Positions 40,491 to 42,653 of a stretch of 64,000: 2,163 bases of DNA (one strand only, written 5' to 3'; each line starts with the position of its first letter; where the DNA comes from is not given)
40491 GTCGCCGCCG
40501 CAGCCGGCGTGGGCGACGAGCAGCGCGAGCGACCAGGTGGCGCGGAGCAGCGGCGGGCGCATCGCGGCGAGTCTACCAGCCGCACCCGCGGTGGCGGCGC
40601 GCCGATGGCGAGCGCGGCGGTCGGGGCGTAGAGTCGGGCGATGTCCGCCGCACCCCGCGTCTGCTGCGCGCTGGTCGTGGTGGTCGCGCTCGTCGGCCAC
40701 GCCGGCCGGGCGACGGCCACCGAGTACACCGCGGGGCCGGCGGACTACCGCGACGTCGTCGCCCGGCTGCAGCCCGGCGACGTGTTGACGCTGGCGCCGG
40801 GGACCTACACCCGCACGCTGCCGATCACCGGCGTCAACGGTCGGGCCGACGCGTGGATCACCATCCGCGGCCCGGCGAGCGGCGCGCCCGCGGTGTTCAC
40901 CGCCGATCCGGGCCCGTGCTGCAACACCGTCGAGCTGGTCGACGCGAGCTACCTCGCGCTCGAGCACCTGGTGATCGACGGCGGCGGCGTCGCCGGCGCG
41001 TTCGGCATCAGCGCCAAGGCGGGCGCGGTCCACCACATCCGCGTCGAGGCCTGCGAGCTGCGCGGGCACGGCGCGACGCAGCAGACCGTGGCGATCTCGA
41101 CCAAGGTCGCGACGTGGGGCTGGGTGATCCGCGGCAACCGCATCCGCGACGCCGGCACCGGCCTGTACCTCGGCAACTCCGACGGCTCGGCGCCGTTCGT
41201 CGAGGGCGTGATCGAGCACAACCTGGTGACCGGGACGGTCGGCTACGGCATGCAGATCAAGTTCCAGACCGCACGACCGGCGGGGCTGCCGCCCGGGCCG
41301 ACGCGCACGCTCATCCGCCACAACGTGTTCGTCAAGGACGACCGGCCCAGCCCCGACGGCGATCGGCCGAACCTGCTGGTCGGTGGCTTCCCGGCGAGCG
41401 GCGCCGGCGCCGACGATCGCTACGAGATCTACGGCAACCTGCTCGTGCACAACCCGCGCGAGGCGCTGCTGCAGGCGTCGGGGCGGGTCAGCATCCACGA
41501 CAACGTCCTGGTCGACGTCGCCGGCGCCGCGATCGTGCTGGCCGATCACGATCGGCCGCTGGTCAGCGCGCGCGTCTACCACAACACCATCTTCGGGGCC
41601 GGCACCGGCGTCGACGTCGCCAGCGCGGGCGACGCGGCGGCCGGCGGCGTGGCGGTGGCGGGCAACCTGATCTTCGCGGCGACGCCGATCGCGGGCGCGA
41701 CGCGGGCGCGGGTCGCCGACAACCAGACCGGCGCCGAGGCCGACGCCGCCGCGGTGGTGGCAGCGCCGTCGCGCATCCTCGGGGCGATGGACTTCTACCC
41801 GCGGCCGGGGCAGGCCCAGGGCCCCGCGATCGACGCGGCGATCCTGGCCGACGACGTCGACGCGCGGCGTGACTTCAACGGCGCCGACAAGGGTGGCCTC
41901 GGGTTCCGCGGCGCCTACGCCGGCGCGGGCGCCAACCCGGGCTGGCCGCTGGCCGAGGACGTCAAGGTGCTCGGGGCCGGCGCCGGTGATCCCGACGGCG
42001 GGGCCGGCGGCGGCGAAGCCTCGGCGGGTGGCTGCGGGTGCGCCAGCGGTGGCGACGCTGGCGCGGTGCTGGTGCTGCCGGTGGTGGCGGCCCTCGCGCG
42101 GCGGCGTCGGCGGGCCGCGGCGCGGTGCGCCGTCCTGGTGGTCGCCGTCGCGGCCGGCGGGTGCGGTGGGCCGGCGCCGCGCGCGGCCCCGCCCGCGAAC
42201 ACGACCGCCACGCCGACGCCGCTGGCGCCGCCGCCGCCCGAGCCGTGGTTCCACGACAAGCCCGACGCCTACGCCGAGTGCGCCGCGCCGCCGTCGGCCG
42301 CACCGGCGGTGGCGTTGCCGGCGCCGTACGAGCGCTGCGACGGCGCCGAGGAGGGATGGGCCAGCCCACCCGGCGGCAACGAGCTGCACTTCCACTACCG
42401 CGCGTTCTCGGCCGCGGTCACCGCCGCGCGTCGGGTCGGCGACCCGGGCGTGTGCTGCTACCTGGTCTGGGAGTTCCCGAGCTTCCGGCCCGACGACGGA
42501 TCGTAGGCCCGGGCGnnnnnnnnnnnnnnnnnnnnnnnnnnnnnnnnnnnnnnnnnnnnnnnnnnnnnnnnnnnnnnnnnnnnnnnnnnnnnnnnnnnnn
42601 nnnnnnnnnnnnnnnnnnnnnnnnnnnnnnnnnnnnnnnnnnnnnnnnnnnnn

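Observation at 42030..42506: Internal MYXO-CTERM-like sorting signal followed by a second signal-peptide-like segment inside one ORF (possible fused genes)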

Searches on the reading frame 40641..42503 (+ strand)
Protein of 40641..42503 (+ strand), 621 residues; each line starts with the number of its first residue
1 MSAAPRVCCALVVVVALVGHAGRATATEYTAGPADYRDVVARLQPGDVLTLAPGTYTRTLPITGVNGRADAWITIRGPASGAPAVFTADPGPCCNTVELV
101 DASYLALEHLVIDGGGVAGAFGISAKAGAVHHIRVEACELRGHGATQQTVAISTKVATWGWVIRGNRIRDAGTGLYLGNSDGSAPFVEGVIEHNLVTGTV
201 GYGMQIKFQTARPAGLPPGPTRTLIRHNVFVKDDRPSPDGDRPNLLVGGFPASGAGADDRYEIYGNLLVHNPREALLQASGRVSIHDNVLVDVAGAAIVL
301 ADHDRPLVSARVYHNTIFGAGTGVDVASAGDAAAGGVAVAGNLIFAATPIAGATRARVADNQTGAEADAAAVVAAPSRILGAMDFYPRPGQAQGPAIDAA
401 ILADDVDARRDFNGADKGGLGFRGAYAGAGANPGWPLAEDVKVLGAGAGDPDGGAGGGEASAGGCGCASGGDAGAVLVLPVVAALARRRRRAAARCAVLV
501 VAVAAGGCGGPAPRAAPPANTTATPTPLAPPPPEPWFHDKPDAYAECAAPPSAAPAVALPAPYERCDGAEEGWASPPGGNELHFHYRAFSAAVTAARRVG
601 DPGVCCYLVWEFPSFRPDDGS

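Call 3: search_protein_families(library=ncbifam, proteins=[window:40641-42503:+], max_evalue=1)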
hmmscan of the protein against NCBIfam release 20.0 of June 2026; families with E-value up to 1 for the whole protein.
window:40641-42503:+ (621 aa): 2 families
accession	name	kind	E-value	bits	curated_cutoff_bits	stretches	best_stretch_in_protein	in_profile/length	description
TIGR04247.1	NosD_copper_fam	subfamily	6.8e-05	21.6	300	1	109-200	38-119/377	nitrous oxide reductase family maturation protein NosD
TIGR03901.2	MYXO-CTERM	domain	0.001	19.4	20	1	463-491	2-34/34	MYXO-CTERM sorting domain-containing protein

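Call 4: search_protein_families(library=pfam, proteins=[window:40641-42503:+], max_evalue=1)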
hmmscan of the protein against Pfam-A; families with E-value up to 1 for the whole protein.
window:40641-42503:+ (621 aa): 2 families
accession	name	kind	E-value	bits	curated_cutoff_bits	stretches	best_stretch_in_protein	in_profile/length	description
PF13229.12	Beta_helix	-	9.5e-08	32.3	25.9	2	159-336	9-150/158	Right handed beta helix region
PF05048.19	NosD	-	0.003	17.4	23.6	0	262-332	72-139/212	Periplasmic copper-binding protein (NosD)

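Call 6: find_homologous_proteins(query=window:40641-42503:+, max_evalue=0.001)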
Query window:40641-42503:+ (621 aa): 1319 proteins with E <= 0.001 among 8000 candidates; the best 120 are listed.
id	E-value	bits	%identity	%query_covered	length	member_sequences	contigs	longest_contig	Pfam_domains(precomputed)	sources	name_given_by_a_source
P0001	1.2e-294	997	100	71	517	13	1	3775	PF13229.13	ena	-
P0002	6.3e-281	952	89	78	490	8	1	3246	PF13229.13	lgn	-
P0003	7.8e-265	899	86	73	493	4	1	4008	PF13229.13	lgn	-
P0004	8.6e-248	842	85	67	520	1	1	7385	PF13229.13,PF05048.20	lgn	-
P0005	1.9e-225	768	80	68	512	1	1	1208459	PF13229.13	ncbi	-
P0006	1.2e-166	574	60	70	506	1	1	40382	PF13229.13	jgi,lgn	jgi:hypothetical protein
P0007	6.2e-166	572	56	79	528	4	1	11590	PF13229.13,PF13948.12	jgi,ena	jgi:MYXO-CTERM domain-containing protein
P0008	6.4e-165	568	59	70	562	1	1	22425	PF13229.13,PF05048.20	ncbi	-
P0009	8.7e-164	565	61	69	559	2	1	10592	PF13229.13,PF05048.20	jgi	jgi:hypothetical protein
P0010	9.1e-164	565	56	78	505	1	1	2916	PF13229.13,PF05048.20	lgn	-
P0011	1.6e-163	564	59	70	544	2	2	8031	-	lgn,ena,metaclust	metaclust:\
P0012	2.0e-163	564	56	75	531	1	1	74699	PF13229.13,PF05048.20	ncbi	-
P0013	2.8e-163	563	59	73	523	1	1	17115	PF13229.13,PF13948.12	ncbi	-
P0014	4.4e-163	562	61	68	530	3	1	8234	PF13229.13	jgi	jgi:MYXO-CTERM domain-containing protein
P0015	3.0e-162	560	57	75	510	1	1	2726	PF13229.13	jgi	jgi:hypothetical protein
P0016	5.6e-162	559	60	67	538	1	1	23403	PF13229.13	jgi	jgi:MYXO-CTERM domain-containing protein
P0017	7.1e-162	558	59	70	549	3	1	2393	PF13229.13,PF05048.20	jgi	jgi:hypothetical protein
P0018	9.1e-162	558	62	68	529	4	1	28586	PF13229.13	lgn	-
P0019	1.2e-161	558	61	67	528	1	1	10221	PF13229.13,PF05048.20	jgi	jgi:MYXO-CTERM domain-containing protein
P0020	4.5e-161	556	55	78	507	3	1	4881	PF13229.13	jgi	jgi:hypothetical protein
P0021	3.4e-160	553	56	76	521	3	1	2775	PF13229.13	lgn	-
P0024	1.8e-159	550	59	70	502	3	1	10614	PF13229.13,PF05048.20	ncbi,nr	ncbi:MAG: right-handed parallel beta-helix repeat-containing protein [Deltaproteobacteria bacterium]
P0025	3.7e-159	549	62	66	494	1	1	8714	PF13229.13,PF05048.20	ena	-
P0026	4.4e-159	549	59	67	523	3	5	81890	PF13229.13,PF05048.20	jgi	jgi:MYXO-CTERM domain-containing protein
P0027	4.8e-159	549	67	66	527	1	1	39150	PF13229.13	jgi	-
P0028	8.0e-159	548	61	68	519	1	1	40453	PF13229.13,PF22842.4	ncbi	-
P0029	9.1e-159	548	62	66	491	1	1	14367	PF13229.13,PF05048.20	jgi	jgi:hypothetical protein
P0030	2.7e-158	547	58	74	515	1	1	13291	PF13229.13,PF05048.20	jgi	jgi:MYXO-CTERM domain-containing protein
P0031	9.8e-158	545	61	68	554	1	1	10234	PF13229.13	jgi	jgi:MYXO-CTERM domain-containing protein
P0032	1.2e-157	544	60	71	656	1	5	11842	PF13229.13,PF05048.20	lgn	-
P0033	1.4e-157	544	61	66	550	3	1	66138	PF13229.13,PF05048.20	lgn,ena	-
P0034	1.8e-157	544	60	68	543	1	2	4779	PF13229.13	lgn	-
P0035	1.0e-156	541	58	68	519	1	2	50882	PF13229.13,PF05048.20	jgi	jgi:MYXO-CTERM domain-containing protein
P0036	1.0e-156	541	61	67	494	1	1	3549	PF13229.13,PF05048.20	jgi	jgi:hypothetical protein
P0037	1.5e-156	541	59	75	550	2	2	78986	PF13229.13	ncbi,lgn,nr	ncbi:MAG: hypothetical protein GYA21_17905 [Myxococcales bacterium]|nr:hypothetical protein [Myxococ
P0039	1.5e-155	537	52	80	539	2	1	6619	PF13229.13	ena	-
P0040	1.9e-155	537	57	71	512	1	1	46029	PF13229.13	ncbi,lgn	-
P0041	4.2e-155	536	53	77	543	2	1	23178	PF13229.13,PF05048.20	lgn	-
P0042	4.3e-155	536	59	70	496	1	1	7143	PF13229.13,PF05048.20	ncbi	-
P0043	4.4e-155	536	60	69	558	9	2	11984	PF13229.13,PF05048.20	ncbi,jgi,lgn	-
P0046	4.7e-154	533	60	70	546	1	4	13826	PF13229.13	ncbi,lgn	-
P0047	8.1e-154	532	59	67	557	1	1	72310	PF13229.13,PF05048.20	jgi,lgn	jgi:hypothetical protein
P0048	1.3e-153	531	58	70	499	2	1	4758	PF13229.13,PF05048.20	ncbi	-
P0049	2.7e-153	530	61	68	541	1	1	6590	PF13229.13,PF05048.20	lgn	-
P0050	5.3e-153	529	59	66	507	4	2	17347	PF13229.13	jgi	jgi:hypothetical protein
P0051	8.7e-153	528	52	77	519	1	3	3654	PF13229.13,PF05048.20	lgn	-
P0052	9.0e-153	528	56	70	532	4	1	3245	PF13229.13,PF05048.20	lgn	-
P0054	2.1e-152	527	56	74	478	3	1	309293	PF13229.13,PF05048.20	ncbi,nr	ncbi:MAG: right-handed parallel beta-helix repeat-containing protein, partial [Polyangiaceae bacteri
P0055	2.7e-152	527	59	71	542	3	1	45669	PF13229.13,PF05048.20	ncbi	-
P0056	4.0e-152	526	57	70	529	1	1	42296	PF13229.13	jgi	jgi:MYXO-CTERM domain-containing protein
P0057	4.3e-152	526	56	71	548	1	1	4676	PF13229.13,PF05048.20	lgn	-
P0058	4.7e-152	526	58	69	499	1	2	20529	PF13229.13,PF05048.20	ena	-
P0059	7.3e-152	525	54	75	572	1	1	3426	PF13229.13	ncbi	-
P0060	7.4e-152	525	59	70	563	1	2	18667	PF13229.13,PF05048.20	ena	-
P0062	2.4e-151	524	57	69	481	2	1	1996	PF13229.13,PF05048.20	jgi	jgi:MYXO-CTERM domain-containing protein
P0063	2.7e-151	523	60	71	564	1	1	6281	PF13229.13,PF05048.20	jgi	jgi:MYXO-CTERM domain-containing protein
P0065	3.0e-151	523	59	68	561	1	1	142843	PF13229.13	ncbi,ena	-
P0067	3.5e-151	523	57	70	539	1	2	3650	PF13229.13,PF05048.20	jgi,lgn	jgi:hypothetical protein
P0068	4.1e-151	523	57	68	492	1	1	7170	PF13229.13,PF05048.20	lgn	-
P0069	7.4e-151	522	58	70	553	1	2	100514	PF13229.13,PF05048.20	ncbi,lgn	-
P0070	1.4e-150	521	59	67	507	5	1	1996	PF13229.13,PF05048.20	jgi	jgi:hypothetical protein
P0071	1.5e-150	521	56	71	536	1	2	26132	PF13229.13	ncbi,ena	-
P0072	1.9e-150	521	59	68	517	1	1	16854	PF13229.13,PF05048.20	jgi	jgi:MYXO-CTERM domain-containing protein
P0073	2.1e-150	520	60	69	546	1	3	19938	PF13229.13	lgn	-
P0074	2.3e-150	520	57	70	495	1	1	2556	PF13229.13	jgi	jgi:hypothetical protein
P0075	4.3e-150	519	56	72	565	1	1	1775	PF13229.13,PF05048.20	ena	-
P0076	9.3e-150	518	59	68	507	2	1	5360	PF13229.13,PF05048.20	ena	-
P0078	1.8e-149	517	61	65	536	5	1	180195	PF13229.13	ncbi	ncbi:MAG: hypothetical protein U0324_33575 [Polyangiales bacterium]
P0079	2.2e-149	517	57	70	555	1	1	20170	PF13229.13,PF05048.20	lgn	-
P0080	2.4e-149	517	54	76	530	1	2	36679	PF13229.13,PF05048.20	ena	-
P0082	4.0e-149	516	59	69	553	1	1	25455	PF13229.13,PF05048.20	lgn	-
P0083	4.1e-149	516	57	71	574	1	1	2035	PF13229.13,PF05048.20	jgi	jgi:hypothetical protein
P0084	4.8e-149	516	56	70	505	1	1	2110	PF13229.13,PF05048.20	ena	-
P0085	6.7e-149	516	55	70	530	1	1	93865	PF13229.13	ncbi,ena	-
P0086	8.1e-149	515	56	76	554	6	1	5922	PF13229.13,PF05048.20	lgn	-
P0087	9.5e-149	515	58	67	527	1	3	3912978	PF13229.13,PF05048.20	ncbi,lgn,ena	-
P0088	9.9e-149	515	50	77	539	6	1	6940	PF13229.13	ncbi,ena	-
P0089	1.7e-148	514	59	69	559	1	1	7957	PF13229.13,PF05048.20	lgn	-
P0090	1.8e-148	514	58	68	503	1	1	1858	PF13229.13,PF05048.20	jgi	jgi:uncharacterized protein (TIGR03382 family)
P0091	2.2e-148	514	60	66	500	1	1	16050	PF13229.13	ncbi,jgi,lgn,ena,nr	ncbi:MAG TPA: hypothetical protein VEL07_04315 [Planctomycetota bacterium]|nr:hypothetical protein [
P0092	2.9e-148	513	57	69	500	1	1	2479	PF13229.13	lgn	-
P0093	3.3e-148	513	57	68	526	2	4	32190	PF13229.13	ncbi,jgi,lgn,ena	jgi:hypothetical protein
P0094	5.8e-148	512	57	70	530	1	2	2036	PF13229.13,PF05048.20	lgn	-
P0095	7.0e-148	512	60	67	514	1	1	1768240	PF13229.13,PF05048.20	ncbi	ncbi:MAG: MYXO-CTERM sorting domain-containing protein [Polyangiaceae bacterium]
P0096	8.1e-148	512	57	71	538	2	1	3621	PF13229.13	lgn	-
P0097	1.6e-147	511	58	66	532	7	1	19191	PF13229.13,PF05048.20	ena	-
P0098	1.8e-147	511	56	70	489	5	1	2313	PF13229.13,PF05048.20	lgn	-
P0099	2.1e-147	511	55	71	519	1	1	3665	PF13229.13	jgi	jgi:hypothetical protein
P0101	2.6e-147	510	58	67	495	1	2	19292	PF13229.13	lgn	-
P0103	3.9e-147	510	55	71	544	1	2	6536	PF13229.13,PF05048.20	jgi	jgi:hypothetical protein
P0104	7.1e-147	509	55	73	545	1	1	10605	PF13229.13,PF22842.4,PF05048.20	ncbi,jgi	-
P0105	1.2e-146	508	59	66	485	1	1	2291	PF13229.13,PF22842.4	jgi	jgi:hypothetical protein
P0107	2.4e-146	507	56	72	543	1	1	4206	PF13229.13,PF22842.4,PF05048.20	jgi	jgi:uncharacterized protein (TIGR03382 family)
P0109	7.7e-146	505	56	70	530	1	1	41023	PF13229.13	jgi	jgi:hypothetical protein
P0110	1.2e-145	505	62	62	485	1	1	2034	PF13229.13,PF05048.20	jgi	jgi:hypothetical protein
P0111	1.8e-145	504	51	75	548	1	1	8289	PF13229.13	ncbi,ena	-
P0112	1.9e-145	504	54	71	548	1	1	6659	PF13229.13,PF05048.20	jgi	jgi:MYXO-CTERM domain-containing protein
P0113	2.2e-145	504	58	66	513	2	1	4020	PF13229.13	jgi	-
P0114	2.4e-145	504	53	75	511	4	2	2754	PF13229.13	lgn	-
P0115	3.3e-145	503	57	70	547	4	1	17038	PF13229.13,PF22842.4,PF05048.20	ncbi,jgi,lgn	jgi:hypothetical protein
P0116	3.5e-145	503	57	71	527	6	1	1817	PF13229.13,PF05048.20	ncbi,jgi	jgi:hypothetical protein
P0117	4.3e-145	503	58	66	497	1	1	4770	PF13229.13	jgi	jgi:nitrous oxidase accessory protein NosD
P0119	5.3e-145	503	56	76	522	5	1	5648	PF13229.13,PF05048.20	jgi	jgi:MYXO-CTERM domain-containing protein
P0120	6.6e-145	502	55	74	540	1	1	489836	PF13229.13,PF05048.20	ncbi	ncbi:MAG: right-handed parallel beta-helix repeat-containing protein [Polyangiales bacterium]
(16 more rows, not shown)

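Call 8: find_encoding_contigs(protein=P0005, flank=6000, max_places=3)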
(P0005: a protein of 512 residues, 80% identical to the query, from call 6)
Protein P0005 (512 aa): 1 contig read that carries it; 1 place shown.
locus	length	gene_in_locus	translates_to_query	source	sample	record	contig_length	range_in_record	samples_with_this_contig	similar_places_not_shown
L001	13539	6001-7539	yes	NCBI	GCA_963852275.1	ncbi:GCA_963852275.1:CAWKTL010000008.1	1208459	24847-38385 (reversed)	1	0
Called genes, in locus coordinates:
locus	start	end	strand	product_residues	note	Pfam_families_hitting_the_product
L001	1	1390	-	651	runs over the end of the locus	PF02705:K_trans, PF22776:K_trans_C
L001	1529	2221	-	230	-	PF00072:Response_reg, PF00486:Trans_reg_C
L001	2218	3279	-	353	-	PF13493:DUF4118, PF00512:HisKA, PF02518:HATPase_c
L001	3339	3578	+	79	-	-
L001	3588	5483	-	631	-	PF02705:K_trans, PF22776:K_trans_C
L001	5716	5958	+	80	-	-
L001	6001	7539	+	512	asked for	PF13229:Beta_helix (faint)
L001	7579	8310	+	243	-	-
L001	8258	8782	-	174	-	PF01242:PTPS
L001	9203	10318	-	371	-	PF05762:VWA_CoxE, PF13519:VWA_2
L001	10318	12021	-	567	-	PF18934:DUF5682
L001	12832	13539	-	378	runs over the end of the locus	PF07728:AAA_5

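Call 9: find_encoding_contigs(protein=P0004, flank=6000, max_places=3)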
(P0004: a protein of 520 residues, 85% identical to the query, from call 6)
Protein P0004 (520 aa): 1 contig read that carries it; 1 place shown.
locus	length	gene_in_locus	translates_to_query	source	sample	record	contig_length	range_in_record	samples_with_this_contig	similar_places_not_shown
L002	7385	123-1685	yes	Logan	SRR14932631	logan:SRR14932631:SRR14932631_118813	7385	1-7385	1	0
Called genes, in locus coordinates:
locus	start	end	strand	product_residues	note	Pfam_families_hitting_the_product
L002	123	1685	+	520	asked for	PF13229:Beta_helix (faint), PF05048:NosD (faint)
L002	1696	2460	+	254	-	PF09234:DUF1963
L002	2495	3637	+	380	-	-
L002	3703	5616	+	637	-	PF00890:FAD_binding_2 (faint), PF01266:DAO (faint), PF07992:Pyr_redox_2 (faint), PF00732:GMC_oxred_N, PF05199:GMC_oxred_C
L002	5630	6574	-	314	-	PF13462:Thioredoxin_4 (weak), PF01323:DSBA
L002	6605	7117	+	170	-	-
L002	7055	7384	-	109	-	?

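Call 10: find_encoding_contigs(protein=P0002, flank=6000, max_places=3)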
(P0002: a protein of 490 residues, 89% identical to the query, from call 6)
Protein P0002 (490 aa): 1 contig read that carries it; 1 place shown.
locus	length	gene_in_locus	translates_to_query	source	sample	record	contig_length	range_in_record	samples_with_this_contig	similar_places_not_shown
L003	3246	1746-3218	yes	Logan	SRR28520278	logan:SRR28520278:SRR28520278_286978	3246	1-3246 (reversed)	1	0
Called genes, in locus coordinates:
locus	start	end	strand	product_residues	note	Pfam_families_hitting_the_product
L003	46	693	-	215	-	-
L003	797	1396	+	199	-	-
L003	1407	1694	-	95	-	-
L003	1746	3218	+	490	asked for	PF13229:Beta_helix (weak)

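Call 11: find_encoding_contigs(protein=P0003, flank=6000, max_places=3)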
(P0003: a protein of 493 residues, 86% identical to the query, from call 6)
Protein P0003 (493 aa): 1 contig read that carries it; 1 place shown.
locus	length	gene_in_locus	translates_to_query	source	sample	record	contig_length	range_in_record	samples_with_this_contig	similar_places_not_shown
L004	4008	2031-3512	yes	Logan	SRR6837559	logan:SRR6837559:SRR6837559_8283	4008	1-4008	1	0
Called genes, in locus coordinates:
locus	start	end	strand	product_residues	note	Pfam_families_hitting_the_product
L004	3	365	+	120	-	?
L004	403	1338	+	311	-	-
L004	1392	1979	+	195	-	-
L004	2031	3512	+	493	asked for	PF13229:Beta_helix (faint)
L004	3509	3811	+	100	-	-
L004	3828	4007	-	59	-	?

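Call 16: find_encoding_contigs(protein=P0001, flank=6000, max_places=5)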
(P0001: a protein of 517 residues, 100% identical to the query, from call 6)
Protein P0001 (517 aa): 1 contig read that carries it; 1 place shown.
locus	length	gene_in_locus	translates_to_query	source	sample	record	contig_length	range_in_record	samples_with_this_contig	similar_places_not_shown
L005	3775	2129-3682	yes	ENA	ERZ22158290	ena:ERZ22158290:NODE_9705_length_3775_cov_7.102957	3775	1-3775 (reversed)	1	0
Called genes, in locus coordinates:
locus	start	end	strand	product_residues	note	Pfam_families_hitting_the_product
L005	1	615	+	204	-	?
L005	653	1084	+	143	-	-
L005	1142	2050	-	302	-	-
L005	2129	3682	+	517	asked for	PF13229:Beta_helix (weak)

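Call 35: search_protein_families(library=ncbifam, proteins=[P0002, P0003, P0004, P0005, P0007, P0014, P0095], max_evalue=0.1)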
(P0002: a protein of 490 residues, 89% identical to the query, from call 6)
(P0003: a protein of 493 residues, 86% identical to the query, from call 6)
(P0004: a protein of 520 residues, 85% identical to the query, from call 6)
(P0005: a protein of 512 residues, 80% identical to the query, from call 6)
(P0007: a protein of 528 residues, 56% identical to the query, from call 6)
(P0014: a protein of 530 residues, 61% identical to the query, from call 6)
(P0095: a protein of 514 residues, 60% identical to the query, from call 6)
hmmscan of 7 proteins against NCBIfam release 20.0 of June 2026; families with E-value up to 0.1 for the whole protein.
P0002 (490 aa): 2 families
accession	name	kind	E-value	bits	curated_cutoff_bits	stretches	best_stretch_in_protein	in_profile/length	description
TIGR04247.1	NosD_copper_fam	subfamily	1.5e-05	23.7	300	1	106-197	38-119/377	nitrous oxide reductase family maturation protein NosD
TIGR03901.2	MYXO-CTERM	domain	0.0036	17.6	20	1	460-489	2-34/34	MYXO-CTERM sorting domain-containing protein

P0003 (493 aa): 3 families
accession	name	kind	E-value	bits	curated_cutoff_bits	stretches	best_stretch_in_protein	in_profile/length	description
TIGR04247.1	NosD_copper_fam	subfamily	3.6e-06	25.8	300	1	103-196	36-119/377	nitrous oxide reductase family maturation protein NosD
NF045638.1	Mrt_dep_phytase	exception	0.0011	17.8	440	1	431-487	374-429/430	myxosortase-dependent phytase-like phosphatase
TIGR03382.1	GC_trans_RRR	domain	0.0078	16.8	15.85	1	459-486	1-26/27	MYXO-CTERM sorting domain-containing protein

P0004 (520 aa): 2 families
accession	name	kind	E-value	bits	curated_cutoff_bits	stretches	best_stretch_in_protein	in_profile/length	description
TIGR04247.1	NosD_copper_fam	subfamily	6.3e-05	21.7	300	1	112-203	38-119/377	nitrous oxide reductase family maturation protein NosD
TIGR03901.2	MYXO-CTERM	domain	9.9e-05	22.6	20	1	469-504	1-33/34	MYXO-CTERM sorting domain-containing protein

P0005 (512 aa): 1 family
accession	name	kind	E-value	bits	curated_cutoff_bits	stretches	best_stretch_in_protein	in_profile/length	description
TIGR04247.1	NosD_copper_fam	subfamily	0.00065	18.4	300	0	119-193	38-108/377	nitrous oxide reductase family maturation protein NosD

P0007 (528 aa): 3 families
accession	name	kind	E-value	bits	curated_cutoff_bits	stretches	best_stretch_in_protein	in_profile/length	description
TIGR02232.1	myxo_disulf_rpt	repeat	2.7e-10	39.9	20.8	1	446-478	2-34/38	cysteine-rich acidic repeat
TIGR03901.2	MYXO-CTERM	domain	3.4e-05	24.1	20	1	483-515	1-33/34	MYXO-CTERM sorting domain-containing protein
NF045523.1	MXAN_5453_fam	exception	6.3e-05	21.7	500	1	423-516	455-542/544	MXAN_5453 family MXYO-CTERM-anchored protein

P0014 (530 aa): 3 families
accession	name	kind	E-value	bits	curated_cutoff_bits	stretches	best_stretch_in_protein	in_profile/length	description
TIGR03901.2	MYXO-CTERM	domain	4.9e-05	23.6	20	1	481-511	3-34/34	MYXO-CTERM sorting domain-containing protein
TIGR04247.1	NosD_copper_fam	subfamily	0.00098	17.8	300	0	32-162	5-117/377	nitrous oxide reductase family maturation protein NosD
NF045638.1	Mrt_dep_phytase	exception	0.062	12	440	1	443-511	363-429/430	myxosortase-dependent phytase-like phosphatase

P0095 (514 aa): 3 families
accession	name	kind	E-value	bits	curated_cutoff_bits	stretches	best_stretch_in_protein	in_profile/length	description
TIGR04247.1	NosD_copper_fam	subfamily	1.2e-07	30.6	300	1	31-132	4-98/377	nitrous oxide reductase family maturation protein NosD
TIGR03901.2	MYXO-CTERM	domain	3.1e-05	24.2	20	1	474-507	2-32/34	MYXO-CTERM sorting domain-containing protein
NF045638.1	Mrt_dep_phytase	exception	0.056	12.1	440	1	439-508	366-429/430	myxosortase-dependent phytase-like phosphatase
